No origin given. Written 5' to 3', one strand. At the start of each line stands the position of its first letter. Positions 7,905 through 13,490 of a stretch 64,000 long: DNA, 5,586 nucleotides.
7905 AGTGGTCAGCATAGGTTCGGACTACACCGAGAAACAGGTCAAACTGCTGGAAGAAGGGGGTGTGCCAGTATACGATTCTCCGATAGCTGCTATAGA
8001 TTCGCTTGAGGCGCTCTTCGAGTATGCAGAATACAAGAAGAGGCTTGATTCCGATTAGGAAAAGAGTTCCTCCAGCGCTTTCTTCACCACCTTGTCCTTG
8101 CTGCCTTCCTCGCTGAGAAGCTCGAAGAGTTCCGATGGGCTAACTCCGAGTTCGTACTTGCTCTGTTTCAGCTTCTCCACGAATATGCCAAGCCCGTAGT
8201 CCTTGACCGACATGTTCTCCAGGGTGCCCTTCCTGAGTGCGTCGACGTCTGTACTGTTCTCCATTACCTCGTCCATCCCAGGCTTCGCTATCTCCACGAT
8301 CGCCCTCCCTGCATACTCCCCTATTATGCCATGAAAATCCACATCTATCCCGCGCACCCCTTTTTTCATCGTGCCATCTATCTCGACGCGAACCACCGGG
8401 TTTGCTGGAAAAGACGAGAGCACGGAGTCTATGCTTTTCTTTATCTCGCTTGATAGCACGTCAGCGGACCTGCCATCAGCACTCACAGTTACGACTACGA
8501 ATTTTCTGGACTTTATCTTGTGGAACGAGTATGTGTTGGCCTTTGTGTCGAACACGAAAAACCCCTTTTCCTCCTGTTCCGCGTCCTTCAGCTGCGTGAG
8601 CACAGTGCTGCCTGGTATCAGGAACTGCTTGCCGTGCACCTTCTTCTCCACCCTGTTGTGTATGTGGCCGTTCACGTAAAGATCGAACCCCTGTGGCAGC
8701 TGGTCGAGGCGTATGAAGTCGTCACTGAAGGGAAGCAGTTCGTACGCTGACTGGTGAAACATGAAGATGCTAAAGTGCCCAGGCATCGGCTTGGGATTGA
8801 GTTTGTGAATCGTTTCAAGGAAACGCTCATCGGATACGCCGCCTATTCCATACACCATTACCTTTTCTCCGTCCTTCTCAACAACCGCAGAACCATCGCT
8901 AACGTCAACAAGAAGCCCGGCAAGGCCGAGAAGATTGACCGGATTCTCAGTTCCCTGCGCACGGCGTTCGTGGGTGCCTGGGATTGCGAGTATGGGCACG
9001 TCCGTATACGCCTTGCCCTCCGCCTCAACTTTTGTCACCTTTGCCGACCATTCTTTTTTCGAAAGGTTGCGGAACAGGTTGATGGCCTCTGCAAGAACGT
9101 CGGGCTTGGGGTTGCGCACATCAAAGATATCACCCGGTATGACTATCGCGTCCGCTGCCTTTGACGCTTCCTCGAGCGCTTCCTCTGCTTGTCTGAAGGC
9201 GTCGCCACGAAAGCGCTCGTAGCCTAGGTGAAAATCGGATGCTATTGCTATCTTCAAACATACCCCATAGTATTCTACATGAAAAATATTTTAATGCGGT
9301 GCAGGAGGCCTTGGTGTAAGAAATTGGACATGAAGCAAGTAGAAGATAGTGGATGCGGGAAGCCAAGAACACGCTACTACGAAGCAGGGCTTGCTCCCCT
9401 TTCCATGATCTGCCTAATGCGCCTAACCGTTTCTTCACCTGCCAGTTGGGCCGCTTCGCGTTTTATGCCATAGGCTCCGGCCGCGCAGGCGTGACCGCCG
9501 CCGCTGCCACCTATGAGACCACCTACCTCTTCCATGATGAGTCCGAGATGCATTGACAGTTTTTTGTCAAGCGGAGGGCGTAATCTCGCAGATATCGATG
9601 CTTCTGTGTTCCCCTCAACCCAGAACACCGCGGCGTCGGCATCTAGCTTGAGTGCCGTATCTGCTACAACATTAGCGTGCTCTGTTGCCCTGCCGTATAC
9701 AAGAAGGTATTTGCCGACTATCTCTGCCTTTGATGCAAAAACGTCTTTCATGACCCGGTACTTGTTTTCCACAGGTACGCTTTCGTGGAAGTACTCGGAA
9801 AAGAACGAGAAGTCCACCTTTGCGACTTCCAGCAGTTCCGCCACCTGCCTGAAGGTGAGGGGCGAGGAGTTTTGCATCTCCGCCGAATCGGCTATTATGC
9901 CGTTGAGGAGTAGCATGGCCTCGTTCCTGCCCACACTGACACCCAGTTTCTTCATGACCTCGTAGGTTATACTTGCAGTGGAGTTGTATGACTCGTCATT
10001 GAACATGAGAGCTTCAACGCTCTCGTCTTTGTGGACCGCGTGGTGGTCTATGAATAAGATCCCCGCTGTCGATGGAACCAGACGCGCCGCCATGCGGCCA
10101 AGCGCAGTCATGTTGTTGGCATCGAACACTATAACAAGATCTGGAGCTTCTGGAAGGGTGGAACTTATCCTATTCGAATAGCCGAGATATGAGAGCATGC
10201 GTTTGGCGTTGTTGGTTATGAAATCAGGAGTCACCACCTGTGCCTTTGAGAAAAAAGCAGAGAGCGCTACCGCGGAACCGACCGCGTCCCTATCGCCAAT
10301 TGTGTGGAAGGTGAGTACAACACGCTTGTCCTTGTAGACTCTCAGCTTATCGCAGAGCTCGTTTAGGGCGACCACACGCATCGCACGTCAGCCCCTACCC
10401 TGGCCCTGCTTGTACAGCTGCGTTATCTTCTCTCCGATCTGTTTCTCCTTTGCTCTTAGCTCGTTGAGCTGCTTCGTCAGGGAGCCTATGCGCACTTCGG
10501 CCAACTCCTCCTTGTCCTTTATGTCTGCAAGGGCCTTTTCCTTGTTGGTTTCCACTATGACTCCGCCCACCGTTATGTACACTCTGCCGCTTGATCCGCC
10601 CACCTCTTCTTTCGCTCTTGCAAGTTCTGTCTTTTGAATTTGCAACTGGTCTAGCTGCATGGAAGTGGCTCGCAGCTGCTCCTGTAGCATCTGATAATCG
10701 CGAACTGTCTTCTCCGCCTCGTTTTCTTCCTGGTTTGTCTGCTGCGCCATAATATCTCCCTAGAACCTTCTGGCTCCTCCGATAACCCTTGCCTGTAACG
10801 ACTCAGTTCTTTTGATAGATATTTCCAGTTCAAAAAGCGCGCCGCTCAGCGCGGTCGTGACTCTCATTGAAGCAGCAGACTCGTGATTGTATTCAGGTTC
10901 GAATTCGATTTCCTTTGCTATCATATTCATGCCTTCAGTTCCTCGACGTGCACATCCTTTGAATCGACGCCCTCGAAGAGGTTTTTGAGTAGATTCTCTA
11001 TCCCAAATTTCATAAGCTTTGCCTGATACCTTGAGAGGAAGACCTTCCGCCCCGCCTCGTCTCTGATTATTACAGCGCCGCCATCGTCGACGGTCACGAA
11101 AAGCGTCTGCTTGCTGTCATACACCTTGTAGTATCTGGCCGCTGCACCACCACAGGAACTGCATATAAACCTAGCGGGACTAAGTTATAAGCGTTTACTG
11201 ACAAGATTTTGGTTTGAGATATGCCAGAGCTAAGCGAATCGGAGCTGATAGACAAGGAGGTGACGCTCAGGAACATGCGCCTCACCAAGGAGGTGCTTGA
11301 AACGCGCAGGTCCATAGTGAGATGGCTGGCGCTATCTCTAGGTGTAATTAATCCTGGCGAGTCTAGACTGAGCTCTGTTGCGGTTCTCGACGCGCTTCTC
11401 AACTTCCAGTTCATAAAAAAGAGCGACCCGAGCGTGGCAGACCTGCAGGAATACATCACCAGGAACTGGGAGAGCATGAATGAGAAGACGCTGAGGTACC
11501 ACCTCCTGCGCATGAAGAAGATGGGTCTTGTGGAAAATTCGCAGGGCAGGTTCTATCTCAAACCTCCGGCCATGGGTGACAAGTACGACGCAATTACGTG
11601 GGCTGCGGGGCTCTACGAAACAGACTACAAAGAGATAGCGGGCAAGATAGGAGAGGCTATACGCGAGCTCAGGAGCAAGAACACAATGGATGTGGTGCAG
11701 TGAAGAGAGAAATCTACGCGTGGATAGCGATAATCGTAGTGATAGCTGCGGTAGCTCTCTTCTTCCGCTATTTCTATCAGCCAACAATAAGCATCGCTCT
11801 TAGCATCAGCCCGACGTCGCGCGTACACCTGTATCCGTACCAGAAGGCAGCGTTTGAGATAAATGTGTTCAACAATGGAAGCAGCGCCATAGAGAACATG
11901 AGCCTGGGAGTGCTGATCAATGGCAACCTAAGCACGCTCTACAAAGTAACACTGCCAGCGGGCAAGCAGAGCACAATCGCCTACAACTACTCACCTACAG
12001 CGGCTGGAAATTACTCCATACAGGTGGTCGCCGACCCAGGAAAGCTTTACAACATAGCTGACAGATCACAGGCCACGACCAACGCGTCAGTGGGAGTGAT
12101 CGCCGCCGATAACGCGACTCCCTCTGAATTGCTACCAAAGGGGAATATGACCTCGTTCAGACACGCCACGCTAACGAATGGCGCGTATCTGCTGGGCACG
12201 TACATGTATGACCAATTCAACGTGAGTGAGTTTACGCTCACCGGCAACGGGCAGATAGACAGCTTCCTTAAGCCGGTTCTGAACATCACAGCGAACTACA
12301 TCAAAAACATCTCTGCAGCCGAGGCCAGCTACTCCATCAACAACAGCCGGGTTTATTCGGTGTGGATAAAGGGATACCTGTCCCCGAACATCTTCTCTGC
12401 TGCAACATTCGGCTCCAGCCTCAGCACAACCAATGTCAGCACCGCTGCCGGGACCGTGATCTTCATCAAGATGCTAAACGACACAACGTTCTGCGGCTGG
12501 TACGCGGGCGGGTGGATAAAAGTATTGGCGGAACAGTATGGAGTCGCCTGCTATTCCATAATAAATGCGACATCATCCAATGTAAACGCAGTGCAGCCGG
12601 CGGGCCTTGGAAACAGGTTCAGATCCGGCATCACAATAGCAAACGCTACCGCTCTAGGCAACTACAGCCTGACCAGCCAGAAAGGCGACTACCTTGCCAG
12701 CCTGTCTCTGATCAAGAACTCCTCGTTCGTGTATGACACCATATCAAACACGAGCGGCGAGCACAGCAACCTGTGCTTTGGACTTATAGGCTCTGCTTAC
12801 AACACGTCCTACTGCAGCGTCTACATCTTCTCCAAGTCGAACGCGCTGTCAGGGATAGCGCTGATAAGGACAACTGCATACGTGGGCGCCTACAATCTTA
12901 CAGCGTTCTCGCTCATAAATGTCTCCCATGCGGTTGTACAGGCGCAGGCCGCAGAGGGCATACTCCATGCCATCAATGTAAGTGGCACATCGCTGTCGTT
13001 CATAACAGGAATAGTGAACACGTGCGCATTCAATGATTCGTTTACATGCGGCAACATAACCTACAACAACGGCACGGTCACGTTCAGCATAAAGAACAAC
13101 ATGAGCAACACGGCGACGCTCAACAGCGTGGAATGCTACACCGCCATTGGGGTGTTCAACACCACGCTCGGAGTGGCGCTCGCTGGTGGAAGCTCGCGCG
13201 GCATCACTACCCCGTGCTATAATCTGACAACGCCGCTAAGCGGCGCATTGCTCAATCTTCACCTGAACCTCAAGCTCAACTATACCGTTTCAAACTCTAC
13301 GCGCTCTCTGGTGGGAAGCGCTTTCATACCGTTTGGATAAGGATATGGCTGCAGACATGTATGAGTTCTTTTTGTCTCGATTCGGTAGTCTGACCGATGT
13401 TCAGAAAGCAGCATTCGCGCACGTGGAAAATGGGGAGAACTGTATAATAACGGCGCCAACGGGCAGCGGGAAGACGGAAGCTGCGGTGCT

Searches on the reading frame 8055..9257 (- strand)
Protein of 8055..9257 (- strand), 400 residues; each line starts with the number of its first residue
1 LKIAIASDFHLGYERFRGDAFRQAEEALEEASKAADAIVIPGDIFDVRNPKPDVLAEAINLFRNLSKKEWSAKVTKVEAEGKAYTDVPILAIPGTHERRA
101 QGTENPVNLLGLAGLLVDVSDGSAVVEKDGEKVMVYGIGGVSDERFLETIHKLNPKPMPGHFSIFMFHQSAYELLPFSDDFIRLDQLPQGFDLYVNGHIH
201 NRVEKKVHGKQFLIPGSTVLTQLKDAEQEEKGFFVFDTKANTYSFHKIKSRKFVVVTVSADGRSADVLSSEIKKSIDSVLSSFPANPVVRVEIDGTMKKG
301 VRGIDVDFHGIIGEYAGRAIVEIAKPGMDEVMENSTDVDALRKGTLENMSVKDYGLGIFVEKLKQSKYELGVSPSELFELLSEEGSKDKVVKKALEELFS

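Call 11: search_protein_families(library=pfam, proteins=[window:8055-9257:-])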
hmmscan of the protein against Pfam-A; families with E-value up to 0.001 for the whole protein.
window:8055-9257:- (400 aa): 2 families
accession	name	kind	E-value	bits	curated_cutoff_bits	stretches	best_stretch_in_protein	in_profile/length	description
PF00149.33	Metallophos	-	5.1e-10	40.5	21.5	1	1-201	1-190/191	Calcineurin-like phosphoesterase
PF12850.12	Metallophos_2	-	1e-09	39.1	27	1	1-238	1-151/154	Calcineurin-like phosphoesterase superfamily domain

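Call 82: search_solved_structures(query=window:8055-9257:-, max_evalue=0.01)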
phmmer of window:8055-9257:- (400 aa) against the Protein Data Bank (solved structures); distinct sequences matched with E-value up to 0.01: 18.
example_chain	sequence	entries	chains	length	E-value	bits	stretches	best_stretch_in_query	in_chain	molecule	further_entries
4hd0_A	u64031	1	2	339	1.3e-13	54.1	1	1-293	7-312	DNA double-strand break repair protein Mre11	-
1ii7_A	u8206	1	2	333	3.4e-13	52.8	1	1-293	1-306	Mre11 nuclease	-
3dsc_A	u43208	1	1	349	4.3e-13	52.4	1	1-293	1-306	DNA double-strand break repair protein mre11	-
3dsd_A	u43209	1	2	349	1.6e-12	50.5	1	1-293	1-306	DNA double-strand break repair protein mre11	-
1s8e_A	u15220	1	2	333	1.7e-12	50.5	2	155-293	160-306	exonuclease putative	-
3auz_A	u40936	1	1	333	2.2e-11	46.8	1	47-258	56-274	DNA double-strand break repair protein mre11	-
4tug_C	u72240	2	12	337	2.3e-11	46.7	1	47-258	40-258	DNA double-strand break repair protein Mre11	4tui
3av0_A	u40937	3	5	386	3.4e-11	46.2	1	47-258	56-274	DNA double-strand break repair protein mre11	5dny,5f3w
3t1i_A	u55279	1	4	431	4.2e-10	42.6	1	117-249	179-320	Double-strand break repair protein MRE11A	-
9ulo_A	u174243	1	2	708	2e-09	40.3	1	117-249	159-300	Double-strand break repair protein MRE11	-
9q9h_D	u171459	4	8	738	2.3e-09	40.1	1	117-249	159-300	Double-strand break repair protein MRE11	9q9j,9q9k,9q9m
8bah_A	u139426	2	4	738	3.9e-09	39.4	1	120-249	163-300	Double-strand break repair protein MRE11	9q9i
9bi4_B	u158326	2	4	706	5.2e-07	32.4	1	3-240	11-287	Double-strand break repair protein MRE11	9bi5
4fcx_B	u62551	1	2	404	1.1e-05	28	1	2-252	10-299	DNA repair protein rad32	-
4fbw_A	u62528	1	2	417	1.2e-05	27.9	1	2-252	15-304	DNA repair protein rad32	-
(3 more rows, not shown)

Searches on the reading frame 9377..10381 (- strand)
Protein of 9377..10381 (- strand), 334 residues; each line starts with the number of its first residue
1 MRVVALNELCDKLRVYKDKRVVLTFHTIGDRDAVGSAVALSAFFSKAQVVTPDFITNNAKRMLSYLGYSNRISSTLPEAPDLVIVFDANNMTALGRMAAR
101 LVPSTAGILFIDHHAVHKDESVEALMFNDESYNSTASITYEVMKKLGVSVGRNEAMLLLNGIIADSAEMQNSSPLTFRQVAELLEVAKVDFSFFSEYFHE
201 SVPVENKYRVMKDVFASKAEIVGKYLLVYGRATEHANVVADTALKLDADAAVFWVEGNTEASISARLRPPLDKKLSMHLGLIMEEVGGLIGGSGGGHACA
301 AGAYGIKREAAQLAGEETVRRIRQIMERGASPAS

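Call 52: search_protein_families(library=pfam, proteins=[window:9377-10381:-])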
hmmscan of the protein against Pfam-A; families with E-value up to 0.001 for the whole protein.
window:9377-10381:- (334 aa): 2 families
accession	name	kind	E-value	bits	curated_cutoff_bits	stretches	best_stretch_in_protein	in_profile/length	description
PF01368.27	DHH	-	7.3e-12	46.1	28.1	1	21-162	2-125/125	DHH family, N-terminal domain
PF02272.25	DHHA1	-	1.2e-09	39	25.9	1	236-312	19-90/102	DHHA1 domain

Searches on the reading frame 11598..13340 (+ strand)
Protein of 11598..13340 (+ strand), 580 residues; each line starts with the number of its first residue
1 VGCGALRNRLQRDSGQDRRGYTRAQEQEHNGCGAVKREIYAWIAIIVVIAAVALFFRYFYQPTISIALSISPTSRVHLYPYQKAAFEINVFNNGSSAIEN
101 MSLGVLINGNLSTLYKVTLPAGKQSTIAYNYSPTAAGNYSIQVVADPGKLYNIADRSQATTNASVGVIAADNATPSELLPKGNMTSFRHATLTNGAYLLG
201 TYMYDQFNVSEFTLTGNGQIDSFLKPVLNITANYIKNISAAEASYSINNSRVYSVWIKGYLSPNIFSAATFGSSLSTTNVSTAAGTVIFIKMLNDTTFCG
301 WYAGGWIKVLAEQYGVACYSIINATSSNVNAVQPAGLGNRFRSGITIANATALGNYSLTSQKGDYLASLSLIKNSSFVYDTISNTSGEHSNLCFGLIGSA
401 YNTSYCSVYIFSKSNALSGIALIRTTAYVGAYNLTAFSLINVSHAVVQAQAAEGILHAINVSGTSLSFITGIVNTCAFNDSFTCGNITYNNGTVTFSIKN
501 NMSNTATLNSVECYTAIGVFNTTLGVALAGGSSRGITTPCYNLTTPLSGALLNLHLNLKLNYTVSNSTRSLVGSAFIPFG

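Call 52: search_protein_families(library=pfam, proteins=[window:11598-13340:+])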
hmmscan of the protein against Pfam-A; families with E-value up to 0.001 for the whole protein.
window:11598-13340:+ (580 aa): 1 family
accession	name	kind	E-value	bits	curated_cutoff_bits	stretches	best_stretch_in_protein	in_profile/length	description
PF07705.17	CARDB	-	5.3e-08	33.4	22.7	1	75-149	12-87/101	CARDB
